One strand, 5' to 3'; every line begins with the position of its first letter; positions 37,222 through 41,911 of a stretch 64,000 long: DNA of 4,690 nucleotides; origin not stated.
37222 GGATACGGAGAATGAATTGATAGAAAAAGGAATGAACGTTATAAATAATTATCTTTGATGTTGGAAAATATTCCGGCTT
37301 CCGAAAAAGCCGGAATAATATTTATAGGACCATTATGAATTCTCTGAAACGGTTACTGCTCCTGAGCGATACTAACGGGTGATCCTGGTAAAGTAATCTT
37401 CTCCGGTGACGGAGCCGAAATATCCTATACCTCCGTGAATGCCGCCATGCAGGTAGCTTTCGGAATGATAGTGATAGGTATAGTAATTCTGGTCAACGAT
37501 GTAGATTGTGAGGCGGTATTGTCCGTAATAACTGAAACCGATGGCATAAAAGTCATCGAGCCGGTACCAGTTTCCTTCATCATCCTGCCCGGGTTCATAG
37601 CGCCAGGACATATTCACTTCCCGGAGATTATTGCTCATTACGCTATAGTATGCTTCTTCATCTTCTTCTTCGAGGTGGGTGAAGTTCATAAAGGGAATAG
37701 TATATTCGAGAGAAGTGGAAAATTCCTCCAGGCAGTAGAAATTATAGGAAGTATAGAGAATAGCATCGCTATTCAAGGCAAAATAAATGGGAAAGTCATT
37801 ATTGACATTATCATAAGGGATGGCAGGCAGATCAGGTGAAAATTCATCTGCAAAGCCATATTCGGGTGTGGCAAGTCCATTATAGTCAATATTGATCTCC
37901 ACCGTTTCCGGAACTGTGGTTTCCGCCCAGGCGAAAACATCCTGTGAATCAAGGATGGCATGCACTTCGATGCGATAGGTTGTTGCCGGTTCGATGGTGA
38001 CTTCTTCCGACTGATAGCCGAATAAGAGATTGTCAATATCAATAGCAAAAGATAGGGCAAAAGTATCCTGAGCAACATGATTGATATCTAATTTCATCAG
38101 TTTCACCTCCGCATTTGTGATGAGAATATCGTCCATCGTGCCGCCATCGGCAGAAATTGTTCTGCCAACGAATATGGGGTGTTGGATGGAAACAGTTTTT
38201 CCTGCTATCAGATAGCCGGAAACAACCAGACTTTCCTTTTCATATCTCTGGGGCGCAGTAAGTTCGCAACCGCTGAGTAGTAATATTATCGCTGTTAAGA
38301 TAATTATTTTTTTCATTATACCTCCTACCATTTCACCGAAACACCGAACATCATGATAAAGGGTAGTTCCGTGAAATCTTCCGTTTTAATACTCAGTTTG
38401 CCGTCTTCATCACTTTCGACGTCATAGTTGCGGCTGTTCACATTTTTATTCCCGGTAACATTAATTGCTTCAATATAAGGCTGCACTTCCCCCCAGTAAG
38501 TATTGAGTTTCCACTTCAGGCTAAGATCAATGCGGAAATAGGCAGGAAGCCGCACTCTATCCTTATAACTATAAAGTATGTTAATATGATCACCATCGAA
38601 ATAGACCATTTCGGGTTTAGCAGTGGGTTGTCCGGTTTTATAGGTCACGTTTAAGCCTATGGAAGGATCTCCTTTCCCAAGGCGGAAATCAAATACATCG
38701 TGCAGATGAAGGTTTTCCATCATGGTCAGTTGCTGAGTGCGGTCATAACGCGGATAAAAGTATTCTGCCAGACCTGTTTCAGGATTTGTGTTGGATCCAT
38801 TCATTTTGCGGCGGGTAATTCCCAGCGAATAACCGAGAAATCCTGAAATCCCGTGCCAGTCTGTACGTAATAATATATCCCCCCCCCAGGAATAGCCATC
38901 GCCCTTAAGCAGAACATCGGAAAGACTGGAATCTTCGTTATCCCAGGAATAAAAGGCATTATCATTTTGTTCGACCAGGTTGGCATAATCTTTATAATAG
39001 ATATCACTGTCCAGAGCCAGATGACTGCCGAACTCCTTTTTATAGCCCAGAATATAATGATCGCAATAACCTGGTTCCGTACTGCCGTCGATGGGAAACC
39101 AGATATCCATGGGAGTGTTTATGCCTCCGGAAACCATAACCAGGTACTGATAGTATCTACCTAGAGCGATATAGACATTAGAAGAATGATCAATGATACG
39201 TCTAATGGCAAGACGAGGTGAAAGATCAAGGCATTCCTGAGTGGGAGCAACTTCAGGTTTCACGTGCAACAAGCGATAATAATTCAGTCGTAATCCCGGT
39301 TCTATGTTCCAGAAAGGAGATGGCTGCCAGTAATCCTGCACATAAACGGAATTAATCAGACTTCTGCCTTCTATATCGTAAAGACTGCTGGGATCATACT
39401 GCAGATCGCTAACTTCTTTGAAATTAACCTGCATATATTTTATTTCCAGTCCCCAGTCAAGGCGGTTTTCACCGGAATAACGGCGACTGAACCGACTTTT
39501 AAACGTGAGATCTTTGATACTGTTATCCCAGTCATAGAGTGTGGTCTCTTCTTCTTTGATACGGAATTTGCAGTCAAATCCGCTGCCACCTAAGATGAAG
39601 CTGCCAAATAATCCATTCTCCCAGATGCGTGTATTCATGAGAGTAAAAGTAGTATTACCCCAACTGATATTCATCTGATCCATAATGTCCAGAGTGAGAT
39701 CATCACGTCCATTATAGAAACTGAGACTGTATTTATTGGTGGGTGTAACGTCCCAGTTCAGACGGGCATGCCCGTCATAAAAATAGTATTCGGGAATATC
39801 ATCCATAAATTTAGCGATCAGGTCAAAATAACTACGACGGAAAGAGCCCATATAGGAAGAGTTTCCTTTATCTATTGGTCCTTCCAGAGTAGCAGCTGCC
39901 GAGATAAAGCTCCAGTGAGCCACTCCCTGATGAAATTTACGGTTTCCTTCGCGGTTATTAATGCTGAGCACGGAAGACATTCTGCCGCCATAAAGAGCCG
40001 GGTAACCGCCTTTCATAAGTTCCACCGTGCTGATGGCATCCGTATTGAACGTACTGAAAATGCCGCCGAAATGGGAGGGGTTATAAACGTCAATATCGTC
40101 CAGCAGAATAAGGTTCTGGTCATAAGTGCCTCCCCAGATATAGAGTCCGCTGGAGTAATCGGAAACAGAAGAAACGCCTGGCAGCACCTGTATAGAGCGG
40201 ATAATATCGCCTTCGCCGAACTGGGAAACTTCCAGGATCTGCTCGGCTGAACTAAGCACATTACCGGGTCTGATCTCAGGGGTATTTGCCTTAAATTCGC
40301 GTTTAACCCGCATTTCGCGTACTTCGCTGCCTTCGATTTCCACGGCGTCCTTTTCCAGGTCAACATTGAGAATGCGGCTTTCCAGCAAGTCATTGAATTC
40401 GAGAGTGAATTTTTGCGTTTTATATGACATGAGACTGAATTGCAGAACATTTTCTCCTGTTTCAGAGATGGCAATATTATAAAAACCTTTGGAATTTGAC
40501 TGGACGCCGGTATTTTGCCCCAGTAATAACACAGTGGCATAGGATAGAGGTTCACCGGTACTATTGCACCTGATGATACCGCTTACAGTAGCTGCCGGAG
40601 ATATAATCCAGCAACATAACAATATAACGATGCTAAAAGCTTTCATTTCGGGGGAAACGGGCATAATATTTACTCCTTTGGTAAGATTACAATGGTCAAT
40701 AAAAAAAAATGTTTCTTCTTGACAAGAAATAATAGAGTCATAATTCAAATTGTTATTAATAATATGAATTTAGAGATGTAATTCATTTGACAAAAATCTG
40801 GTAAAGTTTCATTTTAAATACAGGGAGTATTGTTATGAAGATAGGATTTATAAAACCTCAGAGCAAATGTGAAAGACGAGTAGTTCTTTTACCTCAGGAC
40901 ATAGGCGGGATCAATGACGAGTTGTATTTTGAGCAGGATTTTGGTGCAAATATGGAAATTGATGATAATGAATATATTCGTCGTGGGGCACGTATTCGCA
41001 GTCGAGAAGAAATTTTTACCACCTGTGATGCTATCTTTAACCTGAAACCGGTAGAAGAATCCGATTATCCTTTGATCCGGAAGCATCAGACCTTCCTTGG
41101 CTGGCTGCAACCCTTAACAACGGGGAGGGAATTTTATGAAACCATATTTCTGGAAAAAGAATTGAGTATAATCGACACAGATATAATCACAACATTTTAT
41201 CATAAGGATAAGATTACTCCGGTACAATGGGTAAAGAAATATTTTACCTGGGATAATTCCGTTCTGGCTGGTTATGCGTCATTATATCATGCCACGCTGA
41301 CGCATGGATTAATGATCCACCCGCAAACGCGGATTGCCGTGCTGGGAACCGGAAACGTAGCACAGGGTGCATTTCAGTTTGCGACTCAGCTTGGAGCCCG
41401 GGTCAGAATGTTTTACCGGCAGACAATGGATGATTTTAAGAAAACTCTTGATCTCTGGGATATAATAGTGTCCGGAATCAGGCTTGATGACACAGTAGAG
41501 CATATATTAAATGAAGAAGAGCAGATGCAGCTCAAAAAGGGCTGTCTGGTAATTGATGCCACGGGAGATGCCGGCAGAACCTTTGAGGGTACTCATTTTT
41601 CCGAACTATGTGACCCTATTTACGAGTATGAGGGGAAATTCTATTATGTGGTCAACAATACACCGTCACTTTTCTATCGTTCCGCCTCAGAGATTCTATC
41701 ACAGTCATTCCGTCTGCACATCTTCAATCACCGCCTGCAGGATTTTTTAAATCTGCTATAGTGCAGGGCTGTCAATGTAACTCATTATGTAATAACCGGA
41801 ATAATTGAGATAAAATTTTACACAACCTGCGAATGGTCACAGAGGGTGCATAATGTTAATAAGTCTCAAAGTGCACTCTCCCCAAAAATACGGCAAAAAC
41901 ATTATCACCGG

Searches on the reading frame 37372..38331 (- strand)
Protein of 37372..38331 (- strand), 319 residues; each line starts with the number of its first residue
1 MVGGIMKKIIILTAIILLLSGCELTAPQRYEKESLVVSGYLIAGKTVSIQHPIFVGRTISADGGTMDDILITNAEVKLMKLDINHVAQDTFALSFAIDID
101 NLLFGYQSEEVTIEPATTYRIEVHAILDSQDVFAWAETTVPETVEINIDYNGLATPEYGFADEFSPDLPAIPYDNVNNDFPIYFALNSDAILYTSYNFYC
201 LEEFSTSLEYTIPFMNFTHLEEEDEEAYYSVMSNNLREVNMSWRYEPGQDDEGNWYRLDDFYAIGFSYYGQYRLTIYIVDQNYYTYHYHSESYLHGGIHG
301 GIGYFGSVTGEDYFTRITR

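Call 8: search_protein_families(library=pfam, proteins=[window:37372-38331:-], max_evalue=0.01)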
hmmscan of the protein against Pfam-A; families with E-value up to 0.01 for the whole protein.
window:37372-38331:- (319 aa): 2 families
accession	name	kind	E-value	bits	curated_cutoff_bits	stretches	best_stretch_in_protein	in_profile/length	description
PF14054.11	DUF4249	-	2.8e-06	27.5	28.5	1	31-308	12-263/269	Domain of unknown function (DUF4249)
PF08139.17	LPAM_1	-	0.007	17.2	20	0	6-22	1-17/18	Prokaryotic membrane lipoprotein lipid attachment site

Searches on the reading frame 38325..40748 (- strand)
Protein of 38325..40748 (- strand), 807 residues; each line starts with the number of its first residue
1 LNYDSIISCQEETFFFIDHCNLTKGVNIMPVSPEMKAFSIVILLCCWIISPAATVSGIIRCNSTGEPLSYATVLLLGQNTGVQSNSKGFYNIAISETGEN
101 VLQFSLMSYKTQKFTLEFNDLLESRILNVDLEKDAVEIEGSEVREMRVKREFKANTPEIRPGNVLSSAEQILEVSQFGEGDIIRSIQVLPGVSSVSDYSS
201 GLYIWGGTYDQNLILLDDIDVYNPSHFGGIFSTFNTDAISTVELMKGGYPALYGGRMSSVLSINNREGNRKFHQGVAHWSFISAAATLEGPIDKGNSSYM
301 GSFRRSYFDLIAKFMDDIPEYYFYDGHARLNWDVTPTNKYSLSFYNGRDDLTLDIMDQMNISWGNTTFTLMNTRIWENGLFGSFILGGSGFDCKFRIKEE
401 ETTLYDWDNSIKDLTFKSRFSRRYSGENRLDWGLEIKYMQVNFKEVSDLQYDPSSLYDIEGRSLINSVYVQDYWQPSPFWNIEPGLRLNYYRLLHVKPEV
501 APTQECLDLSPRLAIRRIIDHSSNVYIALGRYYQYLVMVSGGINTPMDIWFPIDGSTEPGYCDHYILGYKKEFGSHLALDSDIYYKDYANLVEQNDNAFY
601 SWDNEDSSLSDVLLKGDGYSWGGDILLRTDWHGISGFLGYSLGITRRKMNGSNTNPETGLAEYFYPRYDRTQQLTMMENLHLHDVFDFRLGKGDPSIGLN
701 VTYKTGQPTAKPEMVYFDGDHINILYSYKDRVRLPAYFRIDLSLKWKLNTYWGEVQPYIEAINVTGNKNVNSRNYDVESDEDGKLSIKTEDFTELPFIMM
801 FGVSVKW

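Call 8: search_protein_families(library=pfam, proteins=[window:38325-40748:-], max_evalue=0.01)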
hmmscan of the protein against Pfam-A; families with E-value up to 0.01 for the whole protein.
window:38325-40748:- (807 aa): 3 families
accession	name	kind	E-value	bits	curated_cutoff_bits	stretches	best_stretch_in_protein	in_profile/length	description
PF13715.12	CarbopepD_reg_2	-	1.4e-13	51.1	32.2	1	55-139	1-84/88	CarboxypepD_reg-like domain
PF07715.20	Plug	-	3.5e-09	37.6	23.9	1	175-256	18-102/107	TonB-dependent Receptor Plug Domain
PF13620.12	CarboxypepD_reg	-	1.4e-07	32.2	32.3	1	54-116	1-67/82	Carboxypeptidase regulatory-like domain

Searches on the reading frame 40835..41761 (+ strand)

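Call 32: search_protein_families(library=pfam, proteins=[window:40835-41761:+], max_evalue=0.0001)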
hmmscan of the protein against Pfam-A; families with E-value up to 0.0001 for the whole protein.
window:40835-41761:+ (308 aa): 3 families
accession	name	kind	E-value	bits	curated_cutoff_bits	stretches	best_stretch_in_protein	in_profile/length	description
PF05222.21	AlaDh_PNT_N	-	7.8e-12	46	30.4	1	11-120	8-119/136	Alanine dehydrogenase/PNT, N-terminal domain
PF01262.27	AlaDh_PNT_C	-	7e-11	42.4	23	1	196-291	81-177/214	Alanine dehydrogenase/PNT, C-terminal domain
PF02826.25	2-Hacid_dh_C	-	1.3e-06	28.4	25.1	0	164-241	36-125/178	D-isomer specific 2-hydroxyacid dehydrogenase, NAD binding domain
